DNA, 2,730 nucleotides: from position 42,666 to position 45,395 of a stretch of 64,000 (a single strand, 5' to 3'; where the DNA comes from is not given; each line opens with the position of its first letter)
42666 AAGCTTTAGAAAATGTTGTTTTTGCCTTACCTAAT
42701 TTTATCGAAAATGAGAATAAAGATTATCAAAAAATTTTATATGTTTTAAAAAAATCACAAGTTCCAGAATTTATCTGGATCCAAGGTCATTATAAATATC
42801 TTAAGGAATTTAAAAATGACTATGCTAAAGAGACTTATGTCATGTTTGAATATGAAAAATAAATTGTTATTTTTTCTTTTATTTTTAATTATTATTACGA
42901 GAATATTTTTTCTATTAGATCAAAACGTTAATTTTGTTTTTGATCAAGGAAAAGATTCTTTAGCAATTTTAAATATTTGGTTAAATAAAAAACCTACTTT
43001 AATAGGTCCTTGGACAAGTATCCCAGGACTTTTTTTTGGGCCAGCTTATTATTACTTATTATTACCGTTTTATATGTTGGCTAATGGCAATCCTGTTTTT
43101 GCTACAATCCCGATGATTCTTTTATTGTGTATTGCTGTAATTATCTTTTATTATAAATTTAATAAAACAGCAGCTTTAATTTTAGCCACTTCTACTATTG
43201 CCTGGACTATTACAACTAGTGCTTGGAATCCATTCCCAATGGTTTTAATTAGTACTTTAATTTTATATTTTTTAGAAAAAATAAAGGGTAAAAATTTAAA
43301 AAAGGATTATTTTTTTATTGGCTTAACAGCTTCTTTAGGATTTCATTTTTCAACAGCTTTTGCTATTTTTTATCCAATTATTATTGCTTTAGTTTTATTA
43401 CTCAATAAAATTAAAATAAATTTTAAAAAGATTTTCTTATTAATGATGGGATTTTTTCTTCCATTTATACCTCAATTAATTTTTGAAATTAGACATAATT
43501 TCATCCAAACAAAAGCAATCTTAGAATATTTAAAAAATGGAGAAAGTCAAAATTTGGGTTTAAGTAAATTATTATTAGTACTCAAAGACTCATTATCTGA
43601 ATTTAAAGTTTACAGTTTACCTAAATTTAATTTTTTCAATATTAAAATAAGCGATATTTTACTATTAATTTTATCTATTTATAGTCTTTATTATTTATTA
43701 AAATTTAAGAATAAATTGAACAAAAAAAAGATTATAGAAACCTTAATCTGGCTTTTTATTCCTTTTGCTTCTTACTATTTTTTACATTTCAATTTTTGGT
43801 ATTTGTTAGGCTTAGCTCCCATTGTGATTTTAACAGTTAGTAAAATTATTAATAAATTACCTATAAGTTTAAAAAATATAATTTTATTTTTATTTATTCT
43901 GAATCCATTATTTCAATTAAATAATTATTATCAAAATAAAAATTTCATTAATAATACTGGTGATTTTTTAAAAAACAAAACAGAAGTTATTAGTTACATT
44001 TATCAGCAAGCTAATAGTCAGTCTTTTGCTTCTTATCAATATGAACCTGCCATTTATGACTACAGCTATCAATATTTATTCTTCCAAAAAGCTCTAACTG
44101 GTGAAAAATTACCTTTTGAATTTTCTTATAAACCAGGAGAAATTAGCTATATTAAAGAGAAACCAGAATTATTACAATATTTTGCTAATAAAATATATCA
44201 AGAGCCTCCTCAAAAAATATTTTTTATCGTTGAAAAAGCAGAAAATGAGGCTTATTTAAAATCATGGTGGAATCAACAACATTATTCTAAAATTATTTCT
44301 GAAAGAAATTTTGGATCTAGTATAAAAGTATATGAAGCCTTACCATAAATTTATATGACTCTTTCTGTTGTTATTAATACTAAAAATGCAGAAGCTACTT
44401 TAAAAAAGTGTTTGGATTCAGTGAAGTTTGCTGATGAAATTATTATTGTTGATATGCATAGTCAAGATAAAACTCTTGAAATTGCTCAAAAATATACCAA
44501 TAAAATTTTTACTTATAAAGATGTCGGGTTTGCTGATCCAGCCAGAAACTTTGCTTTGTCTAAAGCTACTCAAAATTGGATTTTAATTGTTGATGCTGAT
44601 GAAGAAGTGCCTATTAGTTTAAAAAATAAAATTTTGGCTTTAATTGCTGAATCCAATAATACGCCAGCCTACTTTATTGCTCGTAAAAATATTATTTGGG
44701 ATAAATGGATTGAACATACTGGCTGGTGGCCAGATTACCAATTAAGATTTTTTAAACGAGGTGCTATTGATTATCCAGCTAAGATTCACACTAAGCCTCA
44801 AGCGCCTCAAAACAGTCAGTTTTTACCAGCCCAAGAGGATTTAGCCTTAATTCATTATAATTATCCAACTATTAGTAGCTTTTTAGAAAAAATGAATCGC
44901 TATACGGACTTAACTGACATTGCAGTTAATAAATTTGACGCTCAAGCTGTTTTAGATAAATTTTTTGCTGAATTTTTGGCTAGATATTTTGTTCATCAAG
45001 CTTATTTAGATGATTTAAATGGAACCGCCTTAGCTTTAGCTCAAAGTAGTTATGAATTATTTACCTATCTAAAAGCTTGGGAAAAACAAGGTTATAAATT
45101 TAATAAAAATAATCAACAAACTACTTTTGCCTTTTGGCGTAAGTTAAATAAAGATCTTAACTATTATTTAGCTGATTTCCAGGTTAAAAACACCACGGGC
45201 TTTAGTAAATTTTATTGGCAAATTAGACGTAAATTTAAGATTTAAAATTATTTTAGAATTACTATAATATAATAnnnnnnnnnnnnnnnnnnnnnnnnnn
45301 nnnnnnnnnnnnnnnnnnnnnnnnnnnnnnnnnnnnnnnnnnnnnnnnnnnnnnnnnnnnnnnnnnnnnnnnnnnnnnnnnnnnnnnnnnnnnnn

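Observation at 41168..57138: Tandem paralog expansion of ArnT/PMT-like 'DE-motif' GT-C transferases sharing a C-terminal [TA]PH[AS]xR motif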

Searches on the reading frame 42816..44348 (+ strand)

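Call 4: search_protein_families(library=pfam, proteins=[window:42816-44348:+], max_evalue=0.01)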
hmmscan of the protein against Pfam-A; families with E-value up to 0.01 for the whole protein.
window:42816-44348:+ (510 aa): 1 family
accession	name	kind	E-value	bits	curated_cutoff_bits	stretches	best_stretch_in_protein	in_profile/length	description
PF13231.12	PMT_2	-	0.0006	20.5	26.1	1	94-222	22-159/160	Dolichyl-phosphate-mannose-protein mannosyltransferase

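Call 7: search_protein_families(library=ncbifam, proteins=[window:42816-44348:+], max_evalue=0.01)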
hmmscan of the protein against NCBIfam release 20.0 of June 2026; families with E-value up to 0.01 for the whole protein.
window:42816-44348:+ (510 aa): 1 family
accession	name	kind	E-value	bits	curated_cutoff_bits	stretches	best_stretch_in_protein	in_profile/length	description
NF005259.0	PRK06762.3-4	equivalog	0.002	18.3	349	1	473-509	120-155/170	hypothetical protein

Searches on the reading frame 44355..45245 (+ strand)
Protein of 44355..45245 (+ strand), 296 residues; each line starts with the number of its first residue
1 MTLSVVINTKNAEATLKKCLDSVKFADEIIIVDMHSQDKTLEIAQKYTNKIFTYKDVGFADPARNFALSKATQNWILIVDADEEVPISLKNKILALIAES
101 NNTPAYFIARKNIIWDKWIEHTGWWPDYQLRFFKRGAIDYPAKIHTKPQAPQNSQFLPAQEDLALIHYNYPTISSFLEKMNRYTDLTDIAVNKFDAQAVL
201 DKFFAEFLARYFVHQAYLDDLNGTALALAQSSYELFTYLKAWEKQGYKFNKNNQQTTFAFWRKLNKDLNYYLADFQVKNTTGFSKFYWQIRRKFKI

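Call 26: search_protein_families(library=ncbifam, proteins=[window:44355-45245:+], max_evalue=0.001)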
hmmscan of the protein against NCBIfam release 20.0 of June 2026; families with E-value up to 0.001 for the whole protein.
window:44355-45245:+ (296 aa): 13 families
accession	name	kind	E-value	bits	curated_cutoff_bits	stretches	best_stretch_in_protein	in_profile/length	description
TIGR04195.1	S_glycosyl_SunS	equivalog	2.6e-12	46.3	350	1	5-197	61-252/421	SunS family peptide S-glycosyltransferase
TIGR04283.1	glyco_like_mftF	equivalog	2e-11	43.9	182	1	3-109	1-112/221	TIGR04283 family arsenosugar biosynthesis glycosyltransferase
NF007482.0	PRK10073.1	equivalog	8.3e-10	38.2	423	1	2-99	7-112/334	glycosyltransferase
NF047683.1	TeichurnBiosyTuaG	equivalog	3.7e-06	26.8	400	1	3-98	8-112/252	teichuronic acid biosynthesis protein TuaG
NF041875.1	EPS_EpsD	equivalog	6.2e-06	25.8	370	1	3-92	1-99/325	exopolysaccharide biosynthesis glycosyltransferase EpsD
TIGR04182.1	glyco_TIGR04182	equivalog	1.5e-05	24.6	325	1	4-91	3-91/293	S-layer glycoprotein N-glycosyltransferase AglJ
NF050050.1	ProtGlycPglI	equivalog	2.4e-05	23.9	500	1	2-107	3-115/306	GalNAc(5)-diNAcBac-PP-undecaprenol beta-1,3-glucosyltransferase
NF038302.1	EPS_HpsE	equivalog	3.4e-05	23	300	1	2-83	2-97/307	hormogonium polysaccharide biosynthesis glycosyltransferase HpsE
NF010496.0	PRK13915.1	equivalog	3.8e-05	22.9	262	1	2-57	32-94/307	glucosyl-3-phosphoglycerate synthase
NF041391.1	DPhHxTase_Halo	equivalog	0.00028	20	375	1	12-100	6-96/213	dolichyl-phosphate hexose transferase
TIGR03965.1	mycofact_glyco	equivalog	0.00043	19.3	280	1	3-83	76-165/467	mycofactocin biosynthesis glycosyltransferase MftF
NF045692.1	OglycostaseCruG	equivalog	0.00076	18.5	600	0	2-91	42-146/386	2'-O-glycosyltransferase CruG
NF038299.1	EPS_HpsN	equivalog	0.0008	18.5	425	0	2-86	2-95/317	hormogonium polysaccharide biosynthesis glycosyltransferase HpsN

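Call 27: search_protein_families(library=pfam, proteins=[window:44355-45245:+], max_evalue=0.001)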
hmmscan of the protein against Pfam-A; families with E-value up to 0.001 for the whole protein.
window:44355-45245:+ (296 aa): 2 families
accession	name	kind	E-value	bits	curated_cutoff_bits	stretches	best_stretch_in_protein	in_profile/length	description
PF00535.33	Glycos_transf_2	-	5.3e-18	65.9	23.3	1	4-129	1-138/168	Glycosyl transferase family 2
PF13704.12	Glyco_tranf_2_4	-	3.3e-05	24.7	27.5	1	11-83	2-82/98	Glycosyl transferase family 2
